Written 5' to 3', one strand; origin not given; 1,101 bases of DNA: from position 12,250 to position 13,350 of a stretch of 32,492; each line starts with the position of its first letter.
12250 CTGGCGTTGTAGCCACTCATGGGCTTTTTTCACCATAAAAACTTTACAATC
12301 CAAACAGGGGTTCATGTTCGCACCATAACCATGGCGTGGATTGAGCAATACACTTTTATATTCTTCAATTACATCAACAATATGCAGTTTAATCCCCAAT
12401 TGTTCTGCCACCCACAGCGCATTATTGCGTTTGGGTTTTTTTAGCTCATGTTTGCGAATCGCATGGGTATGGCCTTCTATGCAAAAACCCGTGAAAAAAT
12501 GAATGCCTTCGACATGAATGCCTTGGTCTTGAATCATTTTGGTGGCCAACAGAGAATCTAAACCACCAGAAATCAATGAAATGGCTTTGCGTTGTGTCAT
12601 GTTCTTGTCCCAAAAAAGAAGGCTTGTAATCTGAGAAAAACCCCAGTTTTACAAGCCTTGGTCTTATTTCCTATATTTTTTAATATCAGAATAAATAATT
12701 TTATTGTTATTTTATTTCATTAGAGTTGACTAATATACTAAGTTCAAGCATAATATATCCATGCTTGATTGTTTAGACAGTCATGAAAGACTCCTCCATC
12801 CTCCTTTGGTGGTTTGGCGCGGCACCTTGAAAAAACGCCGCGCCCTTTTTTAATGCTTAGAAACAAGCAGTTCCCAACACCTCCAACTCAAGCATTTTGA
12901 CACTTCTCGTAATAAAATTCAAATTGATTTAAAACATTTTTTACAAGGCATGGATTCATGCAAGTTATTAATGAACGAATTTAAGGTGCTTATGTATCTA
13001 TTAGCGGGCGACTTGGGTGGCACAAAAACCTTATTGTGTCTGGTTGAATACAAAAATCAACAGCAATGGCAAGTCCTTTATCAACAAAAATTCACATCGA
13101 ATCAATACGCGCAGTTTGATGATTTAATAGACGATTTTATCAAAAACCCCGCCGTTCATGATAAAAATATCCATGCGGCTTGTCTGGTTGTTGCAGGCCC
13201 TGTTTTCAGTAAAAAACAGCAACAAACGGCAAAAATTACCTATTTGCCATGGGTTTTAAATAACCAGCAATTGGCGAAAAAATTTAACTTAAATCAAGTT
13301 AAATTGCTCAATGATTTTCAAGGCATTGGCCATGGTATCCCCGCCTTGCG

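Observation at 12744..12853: Orphan plus-strand Rho-independent terminator in the glk upstream region, preceded by a CU-rich (anti-SD-like) stretch and a 30-codon ORF: candidate small RNA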

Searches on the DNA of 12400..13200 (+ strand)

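Call 3: search_rna_families(source=window, start=12400, end=13200, threshold=evalue, max_evalue=10, show_alignments=3)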
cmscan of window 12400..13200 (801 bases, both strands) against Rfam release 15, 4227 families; matches with E-value up to 10: 9.
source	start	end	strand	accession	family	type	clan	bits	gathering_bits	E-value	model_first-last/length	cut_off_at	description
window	12788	12851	+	RF02278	Betaproteobacteria_toxic_sRNA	Gene; sRNA;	-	32.4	50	0.00015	1-64/64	no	Betaproteobacteria toxic small RNA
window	12762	12849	+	RF02877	NmsRb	Gene; sRNA;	-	24.8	52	0.16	1-91/91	no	Neisseria metabolic switch regulator b (RcoF1/NgncR163)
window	12792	12815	+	RF01354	CRISPR-DR45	Gene; CRISPR;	-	16.5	37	9.8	1-24/24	no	CRISPR RNA direct repeat element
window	12614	12711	-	RF01859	Phe_leader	Cis-reg; leader;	-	16.3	55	7.8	1-125/125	no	Phenylalanine leader peptide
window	13055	13146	-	RF01159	snoU18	Gene; snRNA; snoRNA; CD-box;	CL00047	16.3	47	9.4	1-71/71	no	Small nucleolar RNA U18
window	12614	12702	-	RF01472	rli40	Gene; sRNA;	-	14.7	100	0.41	1-263/263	no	Listeria sRNA rli40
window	12617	12658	+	RF02590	Spy1186876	Gene; sRNA;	-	12.3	208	5.4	201-241/243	no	S. pyogenes small RNA 1186876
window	12502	12583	+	RF00447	IRES_Kv1_4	Cis-reg; IRES;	-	11.9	100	4.7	1-259/259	no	Voltage-gated potassium-channel Kv1.4 IRES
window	12612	12693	+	RF00447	IRES_Kv1_4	Cis-reg; IRES;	-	11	100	7.7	96-186/259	no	Voltage-gated potassium-channel Kv1.4 IRES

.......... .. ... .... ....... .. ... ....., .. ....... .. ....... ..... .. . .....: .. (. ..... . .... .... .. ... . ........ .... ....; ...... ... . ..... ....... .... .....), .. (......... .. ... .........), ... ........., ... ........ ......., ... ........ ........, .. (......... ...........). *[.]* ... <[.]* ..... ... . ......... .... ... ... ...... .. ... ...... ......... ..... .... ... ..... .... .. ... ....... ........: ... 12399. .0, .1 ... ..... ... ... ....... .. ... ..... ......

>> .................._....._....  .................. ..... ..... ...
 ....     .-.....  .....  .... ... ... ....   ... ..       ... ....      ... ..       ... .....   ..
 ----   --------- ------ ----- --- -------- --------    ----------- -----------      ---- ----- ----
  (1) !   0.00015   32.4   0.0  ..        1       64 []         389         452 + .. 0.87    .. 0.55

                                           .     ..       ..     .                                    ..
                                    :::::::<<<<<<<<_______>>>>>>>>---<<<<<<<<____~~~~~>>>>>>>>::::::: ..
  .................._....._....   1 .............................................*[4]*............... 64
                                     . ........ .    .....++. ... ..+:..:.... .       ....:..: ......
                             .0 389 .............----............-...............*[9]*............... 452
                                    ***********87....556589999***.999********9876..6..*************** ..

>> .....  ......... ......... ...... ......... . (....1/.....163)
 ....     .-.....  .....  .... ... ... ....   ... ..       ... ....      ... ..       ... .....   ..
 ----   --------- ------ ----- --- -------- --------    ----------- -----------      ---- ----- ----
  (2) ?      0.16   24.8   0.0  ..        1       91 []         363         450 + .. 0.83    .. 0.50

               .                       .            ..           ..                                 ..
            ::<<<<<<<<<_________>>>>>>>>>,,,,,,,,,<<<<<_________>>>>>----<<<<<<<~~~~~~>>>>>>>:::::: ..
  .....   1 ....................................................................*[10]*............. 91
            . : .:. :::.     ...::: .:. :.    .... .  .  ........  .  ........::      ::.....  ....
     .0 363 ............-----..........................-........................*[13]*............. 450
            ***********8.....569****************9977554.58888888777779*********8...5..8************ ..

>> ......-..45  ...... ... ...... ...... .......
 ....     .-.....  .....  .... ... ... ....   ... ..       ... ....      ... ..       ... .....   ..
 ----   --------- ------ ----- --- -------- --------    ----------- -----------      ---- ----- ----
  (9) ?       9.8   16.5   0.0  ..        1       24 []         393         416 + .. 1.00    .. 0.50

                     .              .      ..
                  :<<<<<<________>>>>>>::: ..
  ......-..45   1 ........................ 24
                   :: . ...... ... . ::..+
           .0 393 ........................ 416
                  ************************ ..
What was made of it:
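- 12761..12851 (+): Predicted primary sRNA transcript, about 91 nt. The NmsRb model aligns over its full length at 12762-12849 (call 3).
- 12796..12812 (+): SL2: CCAUC / GGUGG with anti-SD site 2, CUCCUUU (12801-12807), in the loop. Register taken from the Rfam RF02278 alignment (call 3).
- On Rfam RF02877 NmsRb (Neisseria metabolic switch regulators): 24.8 bits, E 0.16 (call 3).
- Closest known: Neisseria sibling sRNAs NmsRA/B = RcoF1/2 = NgncR_162/163. Same: The model aligns over its full length at 12762-12849 (call 3).
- Rfam: RF02278 at 32.4 bits, E 1.5e-4, and NmsRb over its full length at 24.8 bits (call 3).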

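Call 38: search_dna_similar(query=window:12761-12851:+, collection=plasmids, mode=distant, max_evalue=1, max_rows=40)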
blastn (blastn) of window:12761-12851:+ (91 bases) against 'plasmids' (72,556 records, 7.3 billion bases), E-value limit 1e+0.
No match.
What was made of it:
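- Tried and rejected: blastn of the sRNA against PLSDB plasmids (call 38).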

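Call 52: build_rna_model(alignment_id=A1, structure=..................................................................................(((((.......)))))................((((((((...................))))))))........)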
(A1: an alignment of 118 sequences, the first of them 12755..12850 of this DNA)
Model R1 built from alignment A1 (118 sequences, 158 columns); structure: as given.
model positions 91; base pairs 13; branch points 1; effective number of sequences 3.7; information 0.627 bits per position. Calibrated on 0.2 Mb of random sequence (short: E-values are rough).
structure used (alignment columns):
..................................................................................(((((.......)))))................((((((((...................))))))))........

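Call 53: search_with_rna_model(model_id=R1, source=window, filters=off, max_evalue=10, show_alignments=2)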
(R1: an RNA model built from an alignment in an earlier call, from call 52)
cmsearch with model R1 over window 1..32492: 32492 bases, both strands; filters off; matches with E-value up to 10: 14.
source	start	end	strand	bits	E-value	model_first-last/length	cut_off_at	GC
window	12752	12850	+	67.8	1.2e-15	1-91/91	no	0.46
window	21841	21917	+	13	0.11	1-91/91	no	0.35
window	16898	17058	+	9.8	0.75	1-91/91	no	0.5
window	6609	6710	+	8.9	1.2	1-91/91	no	0.47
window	1691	1784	-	8.6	1.5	1-91/91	no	0.37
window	32184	32237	+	8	2.1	1-91/91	no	0.3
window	12816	12844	-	7.3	3.1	63-85/91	no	0.69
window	4894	4941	-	6.9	3.9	1-91/91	no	0.27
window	10146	10221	-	6.8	4.3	1-91/91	no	0.29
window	4493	4569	+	6.6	4.7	1-91/91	no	0.39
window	17420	17479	-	6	6.9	1-91/91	no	0.33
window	9470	9524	-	5.6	8.7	1-91/91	no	0.35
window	11475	11535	-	5.6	8.8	1-91/91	no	0.28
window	1112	1191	+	5.5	9.2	1-91/91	no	0.32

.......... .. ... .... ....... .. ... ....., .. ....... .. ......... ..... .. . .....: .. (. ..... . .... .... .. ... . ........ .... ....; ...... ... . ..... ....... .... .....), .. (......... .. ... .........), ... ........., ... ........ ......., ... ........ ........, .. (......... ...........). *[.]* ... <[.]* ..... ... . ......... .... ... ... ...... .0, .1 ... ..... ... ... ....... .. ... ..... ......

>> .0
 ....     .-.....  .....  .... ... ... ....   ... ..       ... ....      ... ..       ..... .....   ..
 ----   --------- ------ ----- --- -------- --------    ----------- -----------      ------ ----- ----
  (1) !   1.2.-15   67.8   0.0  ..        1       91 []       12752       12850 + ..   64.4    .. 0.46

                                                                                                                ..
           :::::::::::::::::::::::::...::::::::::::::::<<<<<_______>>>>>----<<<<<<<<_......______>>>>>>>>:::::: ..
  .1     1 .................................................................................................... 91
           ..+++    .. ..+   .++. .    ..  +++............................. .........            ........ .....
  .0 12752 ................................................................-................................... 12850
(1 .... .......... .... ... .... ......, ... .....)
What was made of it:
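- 12761..12851 (+): Model R1 scores 67.8 bits at 12752-12850 (call 53).
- Checked: The next best hit in the window is 13 bits (call 53).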

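Call 55: search_with_rna_model(model_id=R1, sources=[L011, L012, L013, L014, L015, L016, L017, L018, L019, L020, L021, L022, L023, L024, L025, L026, L027, L028, L029, L030, L031, L032, L033, L034, L035, L036, L037, L038, L039, L040, L041, L042, L043, L044, L045, L046, L047, L048, L049, L050, L051, L052, L053, L054, L055, L056, L057, L058, L059, L060, L061, L062, L063, L064, L065, L066, L067, L068, L069, L070, L071, L072, L073, L074, L075, L076, L077, L078, L079, L080, L081, L082, L083, L084, L085, L086, L087, L088, L089, L090, L091, L092, L093, L094, L095, L096, L097, L098, L099, L100, L101, L102, L103, L104, L105, L106, L107, L108, L109, L110], max_evalue=0.01)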
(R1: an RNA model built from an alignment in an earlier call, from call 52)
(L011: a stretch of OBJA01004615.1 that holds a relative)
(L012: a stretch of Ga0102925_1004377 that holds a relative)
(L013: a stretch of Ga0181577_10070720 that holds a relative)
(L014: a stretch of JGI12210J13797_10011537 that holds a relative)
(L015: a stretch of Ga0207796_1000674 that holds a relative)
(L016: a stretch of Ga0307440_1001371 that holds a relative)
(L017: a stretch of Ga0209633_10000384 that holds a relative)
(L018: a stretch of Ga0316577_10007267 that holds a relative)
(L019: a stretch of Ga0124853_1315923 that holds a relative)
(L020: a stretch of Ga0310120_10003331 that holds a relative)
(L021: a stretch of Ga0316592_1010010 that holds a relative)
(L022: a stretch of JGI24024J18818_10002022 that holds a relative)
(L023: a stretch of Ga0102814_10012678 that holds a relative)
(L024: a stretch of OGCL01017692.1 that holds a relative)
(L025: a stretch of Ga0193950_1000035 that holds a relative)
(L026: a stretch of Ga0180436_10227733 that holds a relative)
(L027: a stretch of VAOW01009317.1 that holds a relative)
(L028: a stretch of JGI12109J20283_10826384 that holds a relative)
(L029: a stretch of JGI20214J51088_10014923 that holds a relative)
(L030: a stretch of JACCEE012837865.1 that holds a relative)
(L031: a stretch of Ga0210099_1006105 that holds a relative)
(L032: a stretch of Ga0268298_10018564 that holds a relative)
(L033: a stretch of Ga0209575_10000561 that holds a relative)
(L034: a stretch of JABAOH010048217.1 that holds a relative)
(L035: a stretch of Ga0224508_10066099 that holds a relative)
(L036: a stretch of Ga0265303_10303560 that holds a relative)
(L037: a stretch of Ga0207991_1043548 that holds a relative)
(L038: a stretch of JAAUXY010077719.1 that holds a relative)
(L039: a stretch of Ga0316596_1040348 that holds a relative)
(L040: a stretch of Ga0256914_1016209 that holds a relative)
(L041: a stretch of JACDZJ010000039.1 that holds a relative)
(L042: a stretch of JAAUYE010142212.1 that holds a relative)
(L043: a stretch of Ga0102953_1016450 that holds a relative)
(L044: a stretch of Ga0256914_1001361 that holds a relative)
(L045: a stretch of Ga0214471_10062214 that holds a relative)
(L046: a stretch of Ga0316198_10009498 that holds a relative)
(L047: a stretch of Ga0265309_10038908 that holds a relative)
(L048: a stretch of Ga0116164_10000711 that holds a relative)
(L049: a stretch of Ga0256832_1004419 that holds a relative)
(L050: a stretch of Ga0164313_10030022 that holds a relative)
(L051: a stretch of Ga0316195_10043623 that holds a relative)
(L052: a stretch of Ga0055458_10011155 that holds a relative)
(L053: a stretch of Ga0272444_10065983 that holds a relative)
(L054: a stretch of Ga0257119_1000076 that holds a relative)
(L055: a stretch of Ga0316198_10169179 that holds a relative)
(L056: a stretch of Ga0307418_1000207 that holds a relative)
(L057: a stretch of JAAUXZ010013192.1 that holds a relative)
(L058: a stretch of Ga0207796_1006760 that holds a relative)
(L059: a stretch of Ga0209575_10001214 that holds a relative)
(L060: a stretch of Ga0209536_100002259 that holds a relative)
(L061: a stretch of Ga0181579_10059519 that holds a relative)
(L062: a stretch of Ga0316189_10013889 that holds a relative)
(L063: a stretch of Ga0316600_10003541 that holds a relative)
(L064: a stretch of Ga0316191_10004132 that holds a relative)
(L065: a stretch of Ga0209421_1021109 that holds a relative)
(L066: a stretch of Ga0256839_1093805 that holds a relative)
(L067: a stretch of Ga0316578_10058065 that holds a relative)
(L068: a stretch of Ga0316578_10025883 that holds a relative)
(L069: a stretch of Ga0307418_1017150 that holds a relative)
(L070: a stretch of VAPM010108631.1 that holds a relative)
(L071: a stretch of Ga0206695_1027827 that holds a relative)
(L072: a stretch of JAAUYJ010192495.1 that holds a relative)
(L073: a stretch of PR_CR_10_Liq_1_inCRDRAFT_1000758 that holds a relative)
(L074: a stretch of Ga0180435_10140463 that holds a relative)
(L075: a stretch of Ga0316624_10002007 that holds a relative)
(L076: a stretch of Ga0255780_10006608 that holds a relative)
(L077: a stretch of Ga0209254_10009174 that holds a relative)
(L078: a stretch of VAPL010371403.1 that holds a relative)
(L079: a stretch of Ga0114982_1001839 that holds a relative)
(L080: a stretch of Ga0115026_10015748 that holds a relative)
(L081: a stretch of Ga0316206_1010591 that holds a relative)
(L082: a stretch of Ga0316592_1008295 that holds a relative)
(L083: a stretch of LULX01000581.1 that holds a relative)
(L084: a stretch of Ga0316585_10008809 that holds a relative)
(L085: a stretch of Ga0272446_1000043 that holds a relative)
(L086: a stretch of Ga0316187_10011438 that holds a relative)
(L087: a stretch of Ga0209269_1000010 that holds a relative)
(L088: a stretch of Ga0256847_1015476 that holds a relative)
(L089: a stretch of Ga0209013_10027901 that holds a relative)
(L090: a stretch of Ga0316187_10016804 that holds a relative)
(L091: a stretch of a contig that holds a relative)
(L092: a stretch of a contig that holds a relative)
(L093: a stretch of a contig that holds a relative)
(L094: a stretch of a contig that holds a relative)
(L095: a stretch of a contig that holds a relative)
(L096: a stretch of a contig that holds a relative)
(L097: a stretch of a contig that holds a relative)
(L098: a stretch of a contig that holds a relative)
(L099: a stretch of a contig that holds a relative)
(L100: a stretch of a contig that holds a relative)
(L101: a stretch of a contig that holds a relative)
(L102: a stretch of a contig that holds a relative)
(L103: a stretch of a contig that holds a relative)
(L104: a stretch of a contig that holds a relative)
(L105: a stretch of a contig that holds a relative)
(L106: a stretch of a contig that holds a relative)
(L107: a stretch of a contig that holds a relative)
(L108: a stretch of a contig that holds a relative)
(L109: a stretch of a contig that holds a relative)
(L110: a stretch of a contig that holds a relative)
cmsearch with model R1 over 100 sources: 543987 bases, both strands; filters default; matches with E-value up to 0.01: 104.
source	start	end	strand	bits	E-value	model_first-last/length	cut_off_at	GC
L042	2457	2549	-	91.6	1.9e-20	1-91/91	no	0.48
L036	1137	1230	-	90.8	2.9e-20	1-91/91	no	0.49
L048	10962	11055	+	90.8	3e-20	1-91/91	no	0.48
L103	4483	4576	-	88.8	9.7e-20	1-91/91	no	0.47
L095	6853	6944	-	85.1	8.2e-19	1-91/91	no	0.5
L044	183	275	+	84.4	1.2e-18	1-91/91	no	0.53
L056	7045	7148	+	84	1.6e-18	1-91/91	no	0.48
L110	9396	9489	-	82.9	3e-18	1-91/91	no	0.41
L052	873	979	+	81.1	8.6e-18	1-91/91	no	0.51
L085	1091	1199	+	80.8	1.1e-17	1-91/91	no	0.51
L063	2684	2776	-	80.3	1.4e-17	1-91/91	no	0.53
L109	3499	3591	-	80.3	1.4e-17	1-91/91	no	0.53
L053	2055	2153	+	79.7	2e-17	1-91/91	no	0.45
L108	2947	3045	-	79.5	2.3e-17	1-91/91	no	0.45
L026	458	557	+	79.2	2.6e-17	1-91/91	no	0.47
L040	1005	1099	+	78.8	3.4e-17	1-91/91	no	0.59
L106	851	949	-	78.5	4.1e-17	1-91/91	no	0.45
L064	5577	5676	+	77.9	5.6e-17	1-91/91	no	0.47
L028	1867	1968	-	77.8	6.2e-17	1-91/91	no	0.49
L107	6552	6659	+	77.3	7.9e-17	1-91/91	no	0.56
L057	11212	11322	+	77.1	8.9e-17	1-91/91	no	0.5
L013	468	574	+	76.6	1.2e-16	1-91/91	no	0.43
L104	6273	6387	-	76.5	1.3e-16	1-91/91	no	0.48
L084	1432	1534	+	76.4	1.4e-16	1-91/91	no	0.49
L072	4522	4621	+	76.3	1.5e-16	1-91/91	no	0.47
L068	1011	1113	+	76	1.7e-16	1-91/91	no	0.48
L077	209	308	+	76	1.7e-16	1-91/91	no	0.48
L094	1895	2009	-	76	1.8e-16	1-91/91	no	0.54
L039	1108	1208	-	75.9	1.9e-16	1-91/91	no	0.46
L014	8205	8307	+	75.5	2.4e-16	1-91/91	no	0.48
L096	1681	1783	-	75.4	2.5e-16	1-91/91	no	0.49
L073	10801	10903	+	75.3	2.6e-16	1-91/91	no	0.47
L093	2424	2526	-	75.3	2.7e-16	1-91/91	no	0.49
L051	920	1013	-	75.2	2.7e-16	1-91/91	no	0.47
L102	4930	5022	-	75.2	2.8e-16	1-91/91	no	0.52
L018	3097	3200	-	75.1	3e-16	1-91/91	no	0.5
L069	1217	1325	+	74.9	3.3e-16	1-91/91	no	0.55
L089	711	801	+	74.8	3.6e-16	1-91/91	no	0.46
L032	2385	2493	+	74.4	4.6e-16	1-91/91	no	0.43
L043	1344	1441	+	73.4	7.9e-16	1-91/91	no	0.56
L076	9470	9572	+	73.4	8.1e-16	1-91/91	no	0.43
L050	2149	2239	-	73.2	8.8e-16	1-91/91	no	0.49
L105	1873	1973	+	73.2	9e-16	1-91/91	no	0.48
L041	1129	1229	+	73.2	9.1e-16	1-91/91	no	0.48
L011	5398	5502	-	73.1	9.5e-16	1-91/91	no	0.5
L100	6053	6143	-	73.1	9.7e-16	1-91/91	no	0.47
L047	1711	1809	+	73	1e-15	1-91/91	no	0.44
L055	607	722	+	72.9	1.1e-15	1-91/91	no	0.48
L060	1889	1986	+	72.7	1.2e-15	1-91/91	no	0.48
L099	17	118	-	72.7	1.2e-15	1-91/91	no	0.42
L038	797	903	+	72.5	1.3e-15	1-91/91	no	0.48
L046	1578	1676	+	72.3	1.6e-15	1-91/91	no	0.46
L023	4395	4505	-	72.1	1.8e-15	1-91/91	no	0.46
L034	2445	2531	-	72.1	1.8e-15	1-91/91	no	0.6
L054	2150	2258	-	72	1.8e-15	1-91/91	no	0.48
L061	1903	1992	+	71.9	2e-15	1-91/91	no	0.53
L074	1433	1530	-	71.7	2.1e-15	1-91/91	no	0.62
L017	2413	2522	+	71.6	2.4e-15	1-91/91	no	0.39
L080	692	800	-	71.5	2.4e-15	1-91/91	no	0.52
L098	322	422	-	71.2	2.9e-15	1-91/91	no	0.42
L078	2839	2937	-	71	3.4e-15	1-91/91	no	0.38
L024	2077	2179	-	70.9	3.4e-15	1-91/91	no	0.45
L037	210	297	+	70.5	4.4e-15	1-91/91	no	0.51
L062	6497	6586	+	70.3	4.9e-15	1-91/91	no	0.5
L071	1123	1213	-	70.1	5.4e-15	1-91/91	no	0.47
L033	4440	4527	-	70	5.7e-15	1-91/91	no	0.53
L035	1992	2082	-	69.8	6.7e-15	1-91/91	no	0.55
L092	1216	1324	-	69.6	7.2e-15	1-91/91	no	0.54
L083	9780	9870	+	69.6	7.4e-15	1-91/91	no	0.47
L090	3427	3517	-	69.5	7.7e-15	1-91/91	no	0.56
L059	3221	3308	+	69.4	8.2e-15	1-91/91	no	0.53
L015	27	135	-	69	1.1e-14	1-91/91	no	0.52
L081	2763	2859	+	68.9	1.1e-14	1-91/91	no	0.39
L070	3793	3890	+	68.8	1.2e-14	1-91/91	no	0.36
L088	20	112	-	68.8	1.2e-14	1-91/91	no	0.4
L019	841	933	+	68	1.9e-14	1-91/91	no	0.53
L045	1512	1624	-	68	1.9e-14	1-91/91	no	0.55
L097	726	818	+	67.8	2.2e-14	1-91/91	no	0.48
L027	6952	7051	+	67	3.3e-14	1-91/91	no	0.51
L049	4601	4721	+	66.8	3.8e-14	1-91/91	no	0.51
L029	319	409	+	66.6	4.2e-14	1-91/91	no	0.45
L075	5228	5344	+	66.1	5.6e-14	1-91/91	no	0.5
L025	60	146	+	65.9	6.5e-14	1-91/91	no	0.45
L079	6571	6666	+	65.8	7e-14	1-91/91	no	0.54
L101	2607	2721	-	65.7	7.1e-14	1-91/91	no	0.53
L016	8586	8691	+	65.7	7.4e-14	1-91/91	no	0.45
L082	6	72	+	65.4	8.6e-14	28-91/91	no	0.54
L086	5456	5547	+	65.3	9e-14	1-91/91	no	0.58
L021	1840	1902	-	65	1.1e-13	35-91/91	no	0.48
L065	621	713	-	64.7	1.3e-13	1-91/91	no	0.57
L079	6357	6447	+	63.6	2.5e-13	1-91/91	no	0.55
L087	612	711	+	63.5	2.6e-13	1-91/91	no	0.53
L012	3894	3985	+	63.1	3.3e-13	1-91/91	no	0.55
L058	1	63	+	63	3.6e-13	29-91/91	5'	0.52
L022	3628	3721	-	62.8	4e-13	1-91/91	no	0.6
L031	840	940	+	62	6.5e-13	1-91/91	no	0.5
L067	2178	2275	+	61.1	1.1e-12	1-86/91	3'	0.51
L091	2752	2848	-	60.4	1.6e-12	1-91/91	no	0.4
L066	852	969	+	58.6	4.7e-12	1-91/91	no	0.56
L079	6474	6565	+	57.1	1.1e-11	1-91/91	no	0.49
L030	182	270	+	55.2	3.5e-11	1-91/91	no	0.44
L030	363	453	+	55.1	3.7e-11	1-91/91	no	0.48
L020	114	204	+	54.5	5.1e-11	1-91/91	no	0.51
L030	3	60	+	54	6.8e-11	32-91/91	no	0.5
